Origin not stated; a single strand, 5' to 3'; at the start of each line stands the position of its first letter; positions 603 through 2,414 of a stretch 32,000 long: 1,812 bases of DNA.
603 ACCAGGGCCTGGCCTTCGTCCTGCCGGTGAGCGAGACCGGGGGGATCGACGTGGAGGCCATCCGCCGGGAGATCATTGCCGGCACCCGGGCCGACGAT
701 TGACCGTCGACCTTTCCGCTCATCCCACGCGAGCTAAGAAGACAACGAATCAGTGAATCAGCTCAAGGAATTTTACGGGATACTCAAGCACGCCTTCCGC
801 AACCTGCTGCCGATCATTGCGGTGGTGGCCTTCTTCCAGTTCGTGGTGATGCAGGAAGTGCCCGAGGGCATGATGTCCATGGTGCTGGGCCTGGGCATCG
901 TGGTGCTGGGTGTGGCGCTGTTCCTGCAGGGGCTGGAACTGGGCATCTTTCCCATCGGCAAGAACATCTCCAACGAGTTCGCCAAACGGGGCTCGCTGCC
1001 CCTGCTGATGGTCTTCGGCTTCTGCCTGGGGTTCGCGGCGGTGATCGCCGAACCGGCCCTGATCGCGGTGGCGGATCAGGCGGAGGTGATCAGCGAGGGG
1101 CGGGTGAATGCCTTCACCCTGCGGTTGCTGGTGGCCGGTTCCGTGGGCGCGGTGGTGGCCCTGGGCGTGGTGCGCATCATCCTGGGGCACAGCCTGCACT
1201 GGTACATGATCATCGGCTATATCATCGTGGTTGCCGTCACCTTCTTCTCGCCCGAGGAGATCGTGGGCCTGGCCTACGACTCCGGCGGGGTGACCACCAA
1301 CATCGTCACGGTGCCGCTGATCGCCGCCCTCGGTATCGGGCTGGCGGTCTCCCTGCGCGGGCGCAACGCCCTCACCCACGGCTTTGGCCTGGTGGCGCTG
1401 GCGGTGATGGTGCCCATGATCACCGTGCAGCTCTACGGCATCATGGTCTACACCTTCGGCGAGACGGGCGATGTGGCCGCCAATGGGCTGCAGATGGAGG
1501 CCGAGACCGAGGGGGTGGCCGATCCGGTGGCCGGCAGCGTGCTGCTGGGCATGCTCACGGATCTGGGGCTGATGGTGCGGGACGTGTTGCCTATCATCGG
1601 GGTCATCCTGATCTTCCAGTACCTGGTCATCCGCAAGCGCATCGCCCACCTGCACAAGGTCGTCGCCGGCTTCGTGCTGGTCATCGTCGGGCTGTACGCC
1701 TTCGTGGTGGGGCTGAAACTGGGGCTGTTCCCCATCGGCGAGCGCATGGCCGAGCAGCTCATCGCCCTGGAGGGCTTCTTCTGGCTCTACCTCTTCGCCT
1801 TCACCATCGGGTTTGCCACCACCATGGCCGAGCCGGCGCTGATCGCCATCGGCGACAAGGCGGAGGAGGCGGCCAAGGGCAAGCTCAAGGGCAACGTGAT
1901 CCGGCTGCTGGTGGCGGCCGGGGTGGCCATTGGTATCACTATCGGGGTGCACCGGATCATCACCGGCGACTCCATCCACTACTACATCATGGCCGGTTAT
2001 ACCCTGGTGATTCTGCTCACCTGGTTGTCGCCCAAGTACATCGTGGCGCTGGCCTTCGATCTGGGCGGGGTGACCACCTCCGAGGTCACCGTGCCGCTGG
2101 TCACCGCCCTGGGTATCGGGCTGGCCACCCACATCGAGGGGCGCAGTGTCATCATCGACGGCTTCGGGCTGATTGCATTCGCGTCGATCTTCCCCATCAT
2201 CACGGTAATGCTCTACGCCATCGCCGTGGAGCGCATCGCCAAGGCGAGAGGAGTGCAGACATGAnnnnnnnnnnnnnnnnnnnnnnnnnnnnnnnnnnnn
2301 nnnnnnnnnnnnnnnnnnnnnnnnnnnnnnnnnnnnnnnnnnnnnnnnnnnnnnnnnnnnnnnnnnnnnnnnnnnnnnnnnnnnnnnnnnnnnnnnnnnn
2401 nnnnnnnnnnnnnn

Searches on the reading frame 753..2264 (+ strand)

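Call 58: search_protein_families(library=pfam, proteins=[window:753-2264:+], max_evalue=0.00001)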
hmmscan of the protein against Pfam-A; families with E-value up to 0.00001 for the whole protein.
window:753-2264:+ (503 aa): 1 family
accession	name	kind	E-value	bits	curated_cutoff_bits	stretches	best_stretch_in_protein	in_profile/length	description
PF07556.16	DUF1538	-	4.5e-133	441.5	22.6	2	281-490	1-210/211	Protein of unknown function (DUF1538)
